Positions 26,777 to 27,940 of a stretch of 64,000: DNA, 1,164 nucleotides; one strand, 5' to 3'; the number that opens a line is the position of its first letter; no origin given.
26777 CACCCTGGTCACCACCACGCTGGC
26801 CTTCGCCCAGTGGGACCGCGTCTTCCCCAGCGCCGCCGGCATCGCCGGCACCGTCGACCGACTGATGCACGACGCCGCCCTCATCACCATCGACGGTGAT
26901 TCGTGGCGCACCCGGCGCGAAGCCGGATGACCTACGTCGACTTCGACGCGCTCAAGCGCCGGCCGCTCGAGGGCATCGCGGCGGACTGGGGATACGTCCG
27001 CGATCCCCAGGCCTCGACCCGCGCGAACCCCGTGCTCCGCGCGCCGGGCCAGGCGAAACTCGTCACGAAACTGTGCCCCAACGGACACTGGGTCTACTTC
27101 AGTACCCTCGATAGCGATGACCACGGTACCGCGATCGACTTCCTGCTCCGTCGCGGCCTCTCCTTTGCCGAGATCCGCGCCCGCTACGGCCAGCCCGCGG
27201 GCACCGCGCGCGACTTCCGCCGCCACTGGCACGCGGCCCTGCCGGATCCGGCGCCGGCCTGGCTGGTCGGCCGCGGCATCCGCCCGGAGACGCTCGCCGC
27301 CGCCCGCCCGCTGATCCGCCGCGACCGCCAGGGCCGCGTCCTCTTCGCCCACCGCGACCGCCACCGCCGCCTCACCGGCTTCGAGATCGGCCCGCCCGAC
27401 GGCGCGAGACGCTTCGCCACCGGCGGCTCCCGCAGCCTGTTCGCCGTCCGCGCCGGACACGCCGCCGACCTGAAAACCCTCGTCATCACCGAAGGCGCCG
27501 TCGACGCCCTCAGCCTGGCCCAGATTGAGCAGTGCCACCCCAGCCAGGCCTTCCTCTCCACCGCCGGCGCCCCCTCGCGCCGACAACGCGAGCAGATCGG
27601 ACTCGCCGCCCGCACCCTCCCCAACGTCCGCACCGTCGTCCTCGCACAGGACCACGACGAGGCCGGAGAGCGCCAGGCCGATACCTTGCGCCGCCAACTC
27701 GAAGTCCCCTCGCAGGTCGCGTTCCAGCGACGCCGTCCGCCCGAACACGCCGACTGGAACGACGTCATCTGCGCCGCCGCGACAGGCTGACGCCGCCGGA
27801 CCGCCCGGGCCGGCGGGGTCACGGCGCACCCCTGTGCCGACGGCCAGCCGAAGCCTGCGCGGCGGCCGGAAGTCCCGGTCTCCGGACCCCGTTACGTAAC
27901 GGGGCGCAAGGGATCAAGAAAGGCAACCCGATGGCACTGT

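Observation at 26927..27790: Toprim/DUF3991-like primase-type gene translationally coupled to istB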

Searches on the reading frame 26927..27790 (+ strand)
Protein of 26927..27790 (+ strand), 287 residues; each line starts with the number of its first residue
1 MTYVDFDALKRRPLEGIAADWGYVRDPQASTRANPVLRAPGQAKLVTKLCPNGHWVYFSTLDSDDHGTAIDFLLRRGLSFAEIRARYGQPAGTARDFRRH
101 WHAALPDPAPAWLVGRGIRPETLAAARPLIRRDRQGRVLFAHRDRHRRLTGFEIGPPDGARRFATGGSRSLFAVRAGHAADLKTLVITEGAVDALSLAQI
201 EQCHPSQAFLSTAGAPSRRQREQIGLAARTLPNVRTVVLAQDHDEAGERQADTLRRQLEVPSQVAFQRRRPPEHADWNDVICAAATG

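Call 3: search_protein_families(library=pfam, proteins=[window:26927-27790:+], max_evalue=0.01)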
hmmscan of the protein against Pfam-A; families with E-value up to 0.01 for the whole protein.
window:26927-27790:+ (287 aa): 6 families
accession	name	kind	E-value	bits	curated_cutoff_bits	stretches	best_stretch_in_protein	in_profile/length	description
PF13155.12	Toprim_2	-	4.6e-14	53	22.1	1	186-281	1-88/88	Toprim-like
PF13362.12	Toprim_3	-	1.9e-07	31.9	27.2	1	185-284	2-92/95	Toprim domain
PF13154.11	DUF3991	-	1e-06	29.5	24.5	1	115-177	5-72/74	Protein of unknown function (DUF3991)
PF13662.12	Toprim_4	-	2.4e-05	24.9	25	1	184-264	2-79/85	Toprim domain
PF01751.28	Toprim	-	8e-05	23.2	23.1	1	184-259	1-81/96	Toprim domain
PF15172.11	Prolactin_RP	-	0.0089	16.1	27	0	106-120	12-26/45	Prolactin-releasing peptide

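Call 7: find_homologous_proteins(query=window:26927-27787:+, max_evalue=0.001)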
Query window:26927-27787:+ (287 aa): 86 proteins with E <= 0.001 among 8000 candidates.
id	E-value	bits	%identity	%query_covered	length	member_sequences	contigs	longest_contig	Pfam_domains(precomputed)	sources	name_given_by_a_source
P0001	1.5e-185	633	98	100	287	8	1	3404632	PF13155.13,PF13662.13,PF13154.12,PF13362.13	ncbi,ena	-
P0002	5.7e-138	477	77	100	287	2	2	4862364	PF13155.13,PF13662.13,PF13362.13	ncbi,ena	-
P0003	2.2e-136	472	76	99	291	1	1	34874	PF13155.13,PF13662.13,PF13362.13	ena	-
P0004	3.1e-136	471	76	99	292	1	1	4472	PF13155.13,PF13662.13,PF13362.13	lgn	-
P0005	8.5e-136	470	76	99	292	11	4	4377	PF13155.13,PF13662.13,PF13362.13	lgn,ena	-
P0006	2.2e-134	465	75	99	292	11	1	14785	PF13155.13,PF13362.13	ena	-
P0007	1.5e-133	462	75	99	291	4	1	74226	PF13155.13,PF13662.13,PF13362.13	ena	-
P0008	7.0e-133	460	75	98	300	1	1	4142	PF13155.13,PF13362.13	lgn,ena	-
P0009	6.4e-132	457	73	98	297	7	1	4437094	PF13155.13,PF13362.13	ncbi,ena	-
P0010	6.8e-132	457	75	99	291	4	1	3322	PF13155.13,PF13662.13,PF13362.13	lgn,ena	-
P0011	6.0e-130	451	71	98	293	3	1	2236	PF13155.13,PF13362.13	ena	-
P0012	1.0e-129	450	74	97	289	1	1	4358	PF13155.13,PF13362.13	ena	-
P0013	2.6e-129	448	72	99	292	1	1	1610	PF13155.13,PF13362.13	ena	-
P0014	1.0e-122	427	71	97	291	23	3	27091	PF13155.13,PF13362.13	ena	-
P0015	1.0e-118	414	71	94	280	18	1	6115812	PF13155.13,PF13154.12,PF13362.13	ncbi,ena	-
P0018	7.2e-113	395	65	99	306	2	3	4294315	PF13155.13,PF13362.13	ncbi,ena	-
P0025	3.3e-106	373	62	98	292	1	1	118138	PF13155.13,PF13662.13,PF13154.12,PF13362.13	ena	-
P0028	5.5e-105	369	64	100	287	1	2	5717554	PF13155.13,PF13662.13,PF13362.13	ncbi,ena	-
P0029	5.8e-101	355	60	97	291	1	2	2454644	PF13155.13,PF13362.13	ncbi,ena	-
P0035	1.3e-90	321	58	97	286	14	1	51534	PF13155.13,PF13362.13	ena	-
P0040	1.4e-80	289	54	98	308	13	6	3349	PF13155.13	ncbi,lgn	-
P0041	8.3e-80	286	56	96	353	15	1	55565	PF13155.13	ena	-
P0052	1.3e-36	144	39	97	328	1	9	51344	PF13155.13,PF13154.12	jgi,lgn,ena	-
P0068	3.8e-30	123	37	93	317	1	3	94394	PF13155.13,PF13154.12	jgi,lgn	jgi:hypothetical protein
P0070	8.5e-29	119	36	97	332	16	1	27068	PF13155.13,PF13154.12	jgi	jgi:hypothetical protein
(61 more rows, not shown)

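Call 8: search_protein_families(library=ncbifam, proteins=[window:26927-27790:+], max_evalue=0.01)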
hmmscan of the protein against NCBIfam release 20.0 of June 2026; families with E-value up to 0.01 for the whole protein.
window:26927-27790:+ (287 aa): 1 family
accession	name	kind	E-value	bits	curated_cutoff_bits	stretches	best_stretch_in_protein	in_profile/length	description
TIGR01391.1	dnaG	equivalog_domain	0.0029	16.5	283.6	0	179-283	253-347/414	DNA primase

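Call 10: find_related_loci(query=window:26927-27787:+, collection=genome_contigs, flank=6000)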
Query window:26927-27787:+ (287 aa) in genome_contigs; peptide patterns used: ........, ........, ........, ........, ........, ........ (x = any residue, [..] = any of these).
156 stretches matched a pattern; 52 encode a relative of the query (tblastn E <= 1e-3); 49 distinct loci.
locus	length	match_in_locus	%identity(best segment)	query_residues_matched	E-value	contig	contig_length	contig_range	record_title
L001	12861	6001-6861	77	1-287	6e-141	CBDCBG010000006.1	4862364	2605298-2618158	MAG: Paracoccaceae bacterium isolate 5812eaf6-6c27-420f-b7fa-a4b7e87638f2 genome assembly, contig: contig_5, whole genom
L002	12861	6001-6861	77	1-287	6e-141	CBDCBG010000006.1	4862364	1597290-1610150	MAG: Paracoccaceae bacterium isolate 5812eaf6-6c27-420f-b7fa-a4b7e87638f2 genome assembly, contig: contig_5, whole genom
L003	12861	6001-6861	77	1-287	6e-141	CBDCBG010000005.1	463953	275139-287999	MAG: Paracoccaceae bacterium isolate 5812eaf6-6c27-420f-b7fa-a4b7e87638f2 genome assembly, contig: chromosome_1, whole g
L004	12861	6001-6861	77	1-287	4e-140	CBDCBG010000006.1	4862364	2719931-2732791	MAG: Paracoccaceae bacterium isolate 5812eaf6-6c27-420f-b7fa-a4b7e87638f2 genome assembly, contig: contig_5, whole genom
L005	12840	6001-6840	73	4-283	6e-131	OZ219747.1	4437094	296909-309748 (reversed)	MAG: Alphaproteobacteria bacterium isolate aa463369-b140-4e10-bdcd-729ab9309ae6 genome assembly, chromosome: 2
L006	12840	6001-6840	73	4-283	6e-131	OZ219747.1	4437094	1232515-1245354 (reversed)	MAG: Alphaproteobacteria bacterium isolate aa463369-b140-4e10-bdcd-729ab9309ae6 genome assembly, chromosome: 2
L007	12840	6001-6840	73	4-283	6e-131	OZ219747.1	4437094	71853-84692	MAG: Alphaproteobacteria bacterium isolate aa463369-b140-4e10-bdcd-729ab9309ae6 genome assembly, chromosome: 2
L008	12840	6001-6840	73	4-283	6e-131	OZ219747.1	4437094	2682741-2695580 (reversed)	MAG: Alphaproteobacteria bacterium isolate aa463369-b140-4e10-bdcd-729ab9309ae6 genome assembly, chromosome: 2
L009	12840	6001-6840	73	4-283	6e-131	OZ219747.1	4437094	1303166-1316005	MAG: Alphaproteobacteria bacterium isolate aa463369-b140-4e10-bdcd-729ab9309ae6 genome assembly, chromosome: 2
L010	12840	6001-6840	73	4-283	6e-131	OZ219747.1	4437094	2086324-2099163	MAG: Alphaproteobacteria bacterium isolate aa463369-b140-4e10-bdcd-729ab9309ae6 genome assembly, chromosome: 2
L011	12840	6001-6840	73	4-283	6e-131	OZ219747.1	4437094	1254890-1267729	MAG: Alphaproteobacteria bacterium isolate aa463369-b140-4e10-bdcd-729ab9309ae6 genome assembly, chromosome: 2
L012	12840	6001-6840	73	4-283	6e-131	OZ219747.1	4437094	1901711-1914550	MAG: Alphaproteobacteria bacterium isolate aa463369-b140-4e10-bdcd-729ab9309ae6 genome assembly, chromosome: 2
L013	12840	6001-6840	73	4-283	6e-131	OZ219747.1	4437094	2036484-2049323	MAG: Alphaproteobacteria bacterium isolate aa463369-b140-4e10-bdcd-729ab9309ae6 genome assembly, chromosome: 2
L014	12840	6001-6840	73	4-283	6e-131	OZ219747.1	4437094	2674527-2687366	MAG: Alphaproteobacteria bacterium isolate aa463369-b140-4e10-bdcd-729ab9309ae6 genome assembly, chromosome: 2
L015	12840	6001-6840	73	4-283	6e-131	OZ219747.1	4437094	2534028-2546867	MAG: Alphaproteobacteria bacterium isolate aa463369-b140-4e10-bdcd-729ab9309ae6 genome assembly, chromosome: 2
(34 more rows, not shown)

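Call 13: find_encoding_contigs(protein=P0052, flank=6000, max_places=4)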
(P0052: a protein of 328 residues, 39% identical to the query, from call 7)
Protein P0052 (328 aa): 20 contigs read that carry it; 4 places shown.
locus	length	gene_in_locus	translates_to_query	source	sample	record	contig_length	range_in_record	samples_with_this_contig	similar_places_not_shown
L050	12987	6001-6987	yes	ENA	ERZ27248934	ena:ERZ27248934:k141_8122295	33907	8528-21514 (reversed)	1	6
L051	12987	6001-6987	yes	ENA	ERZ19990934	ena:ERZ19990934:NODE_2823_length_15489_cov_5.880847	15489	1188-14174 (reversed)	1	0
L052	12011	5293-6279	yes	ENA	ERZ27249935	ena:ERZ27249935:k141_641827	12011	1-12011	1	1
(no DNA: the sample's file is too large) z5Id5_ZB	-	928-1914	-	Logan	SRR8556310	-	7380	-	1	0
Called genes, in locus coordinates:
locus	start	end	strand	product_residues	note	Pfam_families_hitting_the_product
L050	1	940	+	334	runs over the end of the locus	PF03524:CagX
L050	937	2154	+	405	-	PF03743:TrbI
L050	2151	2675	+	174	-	PF10502:Peptidase_S26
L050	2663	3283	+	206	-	-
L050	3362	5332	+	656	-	PF01751:Toprim, PF01131:Topoisom_bac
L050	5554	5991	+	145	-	-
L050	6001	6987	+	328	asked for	PF13154:DUF3991, PF13155:Toprim_2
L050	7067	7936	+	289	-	-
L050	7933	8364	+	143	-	-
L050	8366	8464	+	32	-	-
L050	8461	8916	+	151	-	-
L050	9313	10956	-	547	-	PF05426:Alginate_lyase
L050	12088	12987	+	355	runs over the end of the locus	PF14361:RsbRD_N, PF02518:HATPase_c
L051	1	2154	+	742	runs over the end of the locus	-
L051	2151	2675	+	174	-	PF10502:Peptidase_S26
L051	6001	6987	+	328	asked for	PF13154:DUF3991, PF13155:Toprim_2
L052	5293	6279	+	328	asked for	PF13154:DUF3991, PF13155:Toprim_2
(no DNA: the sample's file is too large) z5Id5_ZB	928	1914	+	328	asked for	PF13154:DUF3991, PF13155:Toprim_2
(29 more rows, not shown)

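Call 14: find_encoding_contigs(protein=P0068, flank=6000, max_places=3)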
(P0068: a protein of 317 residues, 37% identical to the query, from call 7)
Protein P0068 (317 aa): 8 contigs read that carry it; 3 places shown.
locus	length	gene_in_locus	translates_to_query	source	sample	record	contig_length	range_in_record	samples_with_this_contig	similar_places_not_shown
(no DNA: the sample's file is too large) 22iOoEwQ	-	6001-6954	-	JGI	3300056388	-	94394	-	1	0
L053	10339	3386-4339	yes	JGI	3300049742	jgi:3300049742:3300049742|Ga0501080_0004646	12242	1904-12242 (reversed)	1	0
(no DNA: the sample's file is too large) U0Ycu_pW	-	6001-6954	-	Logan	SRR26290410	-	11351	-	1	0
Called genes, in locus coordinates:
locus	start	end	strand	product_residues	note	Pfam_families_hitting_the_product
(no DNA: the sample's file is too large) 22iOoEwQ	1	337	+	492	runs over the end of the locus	-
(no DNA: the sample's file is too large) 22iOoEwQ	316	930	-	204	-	PF04542:Sigma70_r2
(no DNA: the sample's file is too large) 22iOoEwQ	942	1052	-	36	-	-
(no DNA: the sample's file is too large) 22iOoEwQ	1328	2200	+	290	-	-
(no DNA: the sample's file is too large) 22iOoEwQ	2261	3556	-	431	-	-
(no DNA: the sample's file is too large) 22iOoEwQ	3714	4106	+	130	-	-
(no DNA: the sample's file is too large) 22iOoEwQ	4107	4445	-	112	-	-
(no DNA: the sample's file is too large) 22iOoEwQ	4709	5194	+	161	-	PF21849:DUF6908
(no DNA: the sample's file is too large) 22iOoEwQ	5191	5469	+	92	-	-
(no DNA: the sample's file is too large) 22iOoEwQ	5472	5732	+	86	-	-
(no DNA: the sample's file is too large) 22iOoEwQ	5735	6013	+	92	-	-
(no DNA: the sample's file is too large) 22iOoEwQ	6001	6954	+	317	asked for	PF13154:DUF3991 (weak), PF13155:Toprim_2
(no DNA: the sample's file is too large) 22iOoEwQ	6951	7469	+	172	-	PF10502:Peptidase_S26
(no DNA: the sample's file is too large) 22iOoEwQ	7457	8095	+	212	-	-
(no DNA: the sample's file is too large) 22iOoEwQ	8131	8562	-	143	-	-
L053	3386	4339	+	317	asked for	PF13154:DUF3991 (weak), PF13155:Toprim_2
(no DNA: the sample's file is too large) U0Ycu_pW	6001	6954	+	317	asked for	PF13154:DUF3991 (weak), PF13155:Toprim_2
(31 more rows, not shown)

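Call 15: find_encoding_contigs(protein=P0070, flank=6000, max_places=3)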
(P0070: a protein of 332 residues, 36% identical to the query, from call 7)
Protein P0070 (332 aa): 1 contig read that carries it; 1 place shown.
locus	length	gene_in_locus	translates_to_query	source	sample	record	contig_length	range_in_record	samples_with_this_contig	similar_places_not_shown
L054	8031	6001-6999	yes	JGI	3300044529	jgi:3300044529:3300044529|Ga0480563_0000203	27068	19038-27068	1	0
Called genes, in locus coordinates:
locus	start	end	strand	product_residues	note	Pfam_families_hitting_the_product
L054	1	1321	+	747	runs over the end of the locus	PF01555:N6_N4_Mtase (weak)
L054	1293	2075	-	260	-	-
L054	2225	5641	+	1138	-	PF13482:RNase_H_2, PF13086:AAA_11 (faint), PF13245:AAA_19 (weak), PF13604:AAA_30, PF01443:Viral_helicase1 (faint), PF13087:AAA_12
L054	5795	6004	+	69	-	-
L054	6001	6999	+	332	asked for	PF13154:DUF3991 (weak), PF13155:Toprim_2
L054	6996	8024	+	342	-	PF02195:ParB_N, PF08535:KorB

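Call 18: search_solved_structures(query=A1, max_evalue=1, show_alignments=2)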
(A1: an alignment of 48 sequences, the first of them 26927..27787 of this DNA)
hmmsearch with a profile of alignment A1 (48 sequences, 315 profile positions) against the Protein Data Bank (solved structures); distinct sequences matched with E-value up to 1: 11.
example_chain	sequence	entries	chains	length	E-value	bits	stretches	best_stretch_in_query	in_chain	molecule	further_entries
1nui_A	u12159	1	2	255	3.7e-10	42.8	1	93-281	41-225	DNA primase/helicase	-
6n7i_A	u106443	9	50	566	1.8e-09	40.5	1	93-281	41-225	DNA primase/helicase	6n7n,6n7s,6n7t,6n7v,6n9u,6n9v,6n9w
5ikn_D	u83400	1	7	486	1.9e-08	37.2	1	122-281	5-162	DNA primase/helicase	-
1q57_A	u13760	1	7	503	2e-08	37.1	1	122-281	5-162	DNA primase/helicase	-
2i5r_A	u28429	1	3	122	0.019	17.5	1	198-290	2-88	Toprim domain-containing protein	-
1dd9_A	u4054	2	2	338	0.038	16.5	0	159-274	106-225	DNA PRIMASE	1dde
1eqn_A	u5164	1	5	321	0.04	16.4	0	159-274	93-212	DNA PRIMASE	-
2fcj_A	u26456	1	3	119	0.058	15.9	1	204-290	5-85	small TOPRIM domain protein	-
3b39_A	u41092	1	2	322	0.077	15.5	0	159-272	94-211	DNA primase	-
5vaz_A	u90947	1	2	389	0.26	13.7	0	194-275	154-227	DNA primase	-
7a0i_A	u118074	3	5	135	0.4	13.1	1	188-255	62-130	Flagelliform spidroin variant 1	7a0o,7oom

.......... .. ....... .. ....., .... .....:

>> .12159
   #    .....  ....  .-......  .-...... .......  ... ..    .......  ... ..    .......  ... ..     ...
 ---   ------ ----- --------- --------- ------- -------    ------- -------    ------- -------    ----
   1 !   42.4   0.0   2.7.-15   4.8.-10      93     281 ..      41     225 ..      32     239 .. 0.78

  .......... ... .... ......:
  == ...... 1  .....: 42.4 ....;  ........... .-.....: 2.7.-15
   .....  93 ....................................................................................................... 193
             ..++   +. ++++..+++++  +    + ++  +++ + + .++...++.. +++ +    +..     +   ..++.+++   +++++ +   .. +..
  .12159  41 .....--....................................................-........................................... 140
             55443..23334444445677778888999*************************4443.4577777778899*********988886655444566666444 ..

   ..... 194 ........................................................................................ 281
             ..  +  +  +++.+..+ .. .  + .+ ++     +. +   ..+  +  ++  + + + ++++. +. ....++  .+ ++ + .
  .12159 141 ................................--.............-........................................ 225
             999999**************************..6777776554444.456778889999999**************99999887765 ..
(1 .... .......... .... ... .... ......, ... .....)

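Call 25: search_dna_similar(query=window:26927-27787:+, collection=plasmids, mode=protein, max_rows=30, max_evalue=1e-8)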
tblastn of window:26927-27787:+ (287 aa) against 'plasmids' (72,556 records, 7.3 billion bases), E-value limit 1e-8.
Records with a match: 254; places in all: 255; records where one place covers at least 80% of the query: 11.
Best place of each record, by identity: <60% 254.
By first word of the organism name: Agrobacterium 115; Rhizobium 48; Bradyrhizobium 17; Sinorhizobium 8; Roseibium 7; Aminobacter 6; Labrenzia 4; Kozakia 4; Shinella 4; Roseomonas 4; and 26 more.
By predicted mobility (MOB-suite, as given by PLSDB): conjugative 142; non-mobilizable 89; mobilizable 23.
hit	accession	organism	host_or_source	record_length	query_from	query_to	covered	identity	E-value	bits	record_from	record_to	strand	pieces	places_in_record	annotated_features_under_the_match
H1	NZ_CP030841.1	Acidisarcina polymorpha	cell culture,pine forest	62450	5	281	97%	30.9%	2e-17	89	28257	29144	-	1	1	DUF3991 and TOPRIM domain-containing protein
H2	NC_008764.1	Polaromonas naphthalenivorans CJ2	-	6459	19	283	92%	32.0%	1e-21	101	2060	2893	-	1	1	toprim domain-containing protein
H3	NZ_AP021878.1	Desulfosarcina ovata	-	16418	14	279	93%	30.5%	2e-17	89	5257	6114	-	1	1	DUF3991 and TOPRIM domain-containing protein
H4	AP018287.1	Chondrocystis sp. NIES-4102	-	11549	18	281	92%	30.7%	8e-20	96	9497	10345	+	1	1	hypothetical protein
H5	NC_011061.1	Prosthecochloris aestuarii DSM 271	-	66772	14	279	93%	30.1%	3e-19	95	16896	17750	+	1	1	DUF3991 and TOPRIM domain-containing protein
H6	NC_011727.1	Rippkaea orientalis PCC 8801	-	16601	14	283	94%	28.5%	4e-17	89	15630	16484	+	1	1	DUF3991 domain-containing protein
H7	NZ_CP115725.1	Citrobacter braakii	-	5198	21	281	91%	29.3%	1e-20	99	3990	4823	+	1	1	toprim domain-containing protein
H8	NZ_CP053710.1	Lichenicola cladoniae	Cladonia borealis,cell culture,lichen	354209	22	285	92%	28.7%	1e-10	69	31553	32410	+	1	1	DUF3991 and TOPRIM domain-containing protein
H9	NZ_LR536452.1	Methylocella tundrae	-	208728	38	281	85%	30.9%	2e-13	78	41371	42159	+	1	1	DUF3991 and toprim domain-containing protein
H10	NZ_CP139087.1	Methylocella tundrae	Single cell,tundra wetland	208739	38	281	85%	30.9%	2e-13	78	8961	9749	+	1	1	DUF3991 and toprim domain-containing protein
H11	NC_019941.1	Thioflavicoccus mobilis 8321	flat, laminated microbial mat in a salt ...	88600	14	285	95%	27.1%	3e-10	68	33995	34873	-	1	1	DUF3991 and TOPRIM domain-containing protein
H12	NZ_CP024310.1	Sinorhizobium fredii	Phaseolus vulgaris,cell culture,plant ...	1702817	106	281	61%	38.3%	3e-10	68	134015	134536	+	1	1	record has no annotation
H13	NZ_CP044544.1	Bradyrhizobium betae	Beta vulgaris,Cell culture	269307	105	279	61%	38.3%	5e-11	70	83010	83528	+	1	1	DUF3991 and toprim domain-containing protein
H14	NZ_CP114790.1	Roseibium sp. Sym1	Symbiodiniaceae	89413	116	281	58%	39.4%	8e-12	73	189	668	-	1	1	DUF3991 and toprim domain-containing protein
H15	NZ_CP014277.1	Martelella sp. AD-3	petroleum-contaminated soil with high ...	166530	116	278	57%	39.8%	3e-14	80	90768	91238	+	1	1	DUF3991 and toprim domain-containing protein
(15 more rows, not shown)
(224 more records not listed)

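Call 26: list_cluster_members(proteins=[P0001, P0002, P0009, P0015, P0018, P0028, P0029, P0040])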
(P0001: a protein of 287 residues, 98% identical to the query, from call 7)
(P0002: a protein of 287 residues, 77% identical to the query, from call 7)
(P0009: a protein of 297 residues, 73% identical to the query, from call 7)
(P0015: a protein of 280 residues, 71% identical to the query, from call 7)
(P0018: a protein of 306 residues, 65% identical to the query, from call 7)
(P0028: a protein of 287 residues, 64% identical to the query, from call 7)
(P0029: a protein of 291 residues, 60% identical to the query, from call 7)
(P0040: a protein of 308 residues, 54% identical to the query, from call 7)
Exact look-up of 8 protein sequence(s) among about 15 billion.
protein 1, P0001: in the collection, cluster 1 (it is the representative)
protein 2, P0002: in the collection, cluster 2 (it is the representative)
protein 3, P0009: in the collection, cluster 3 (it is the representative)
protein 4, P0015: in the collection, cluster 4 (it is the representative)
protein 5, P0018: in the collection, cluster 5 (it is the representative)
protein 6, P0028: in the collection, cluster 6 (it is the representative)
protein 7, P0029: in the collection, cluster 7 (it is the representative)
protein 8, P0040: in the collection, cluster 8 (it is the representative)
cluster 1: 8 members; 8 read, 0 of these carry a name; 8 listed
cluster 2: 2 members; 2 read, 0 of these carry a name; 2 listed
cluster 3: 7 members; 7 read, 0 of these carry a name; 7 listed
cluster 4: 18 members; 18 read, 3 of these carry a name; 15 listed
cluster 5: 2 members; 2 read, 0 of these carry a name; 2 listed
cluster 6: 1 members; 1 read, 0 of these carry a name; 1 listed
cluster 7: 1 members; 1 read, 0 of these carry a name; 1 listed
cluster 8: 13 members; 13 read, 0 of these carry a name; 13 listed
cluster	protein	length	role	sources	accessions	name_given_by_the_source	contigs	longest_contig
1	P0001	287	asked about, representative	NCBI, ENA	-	-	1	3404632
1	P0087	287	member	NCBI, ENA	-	-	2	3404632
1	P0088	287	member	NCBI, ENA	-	-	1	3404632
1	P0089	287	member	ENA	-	-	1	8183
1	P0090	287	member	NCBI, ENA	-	-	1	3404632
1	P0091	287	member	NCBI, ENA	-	-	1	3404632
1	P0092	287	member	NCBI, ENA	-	-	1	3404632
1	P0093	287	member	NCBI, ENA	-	-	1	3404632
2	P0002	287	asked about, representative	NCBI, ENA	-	-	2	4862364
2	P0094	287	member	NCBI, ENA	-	-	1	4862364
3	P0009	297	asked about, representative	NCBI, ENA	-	-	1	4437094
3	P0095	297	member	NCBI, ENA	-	-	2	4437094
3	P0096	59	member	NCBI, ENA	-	-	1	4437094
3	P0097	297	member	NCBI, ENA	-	-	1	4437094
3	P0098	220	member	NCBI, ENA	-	-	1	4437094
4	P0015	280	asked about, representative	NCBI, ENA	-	-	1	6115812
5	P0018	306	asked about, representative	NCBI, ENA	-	-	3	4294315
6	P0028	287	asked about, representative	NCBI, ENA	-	-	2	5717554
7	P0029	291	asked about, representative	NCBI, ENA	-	-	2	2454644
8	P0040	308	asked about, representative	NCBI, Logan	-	-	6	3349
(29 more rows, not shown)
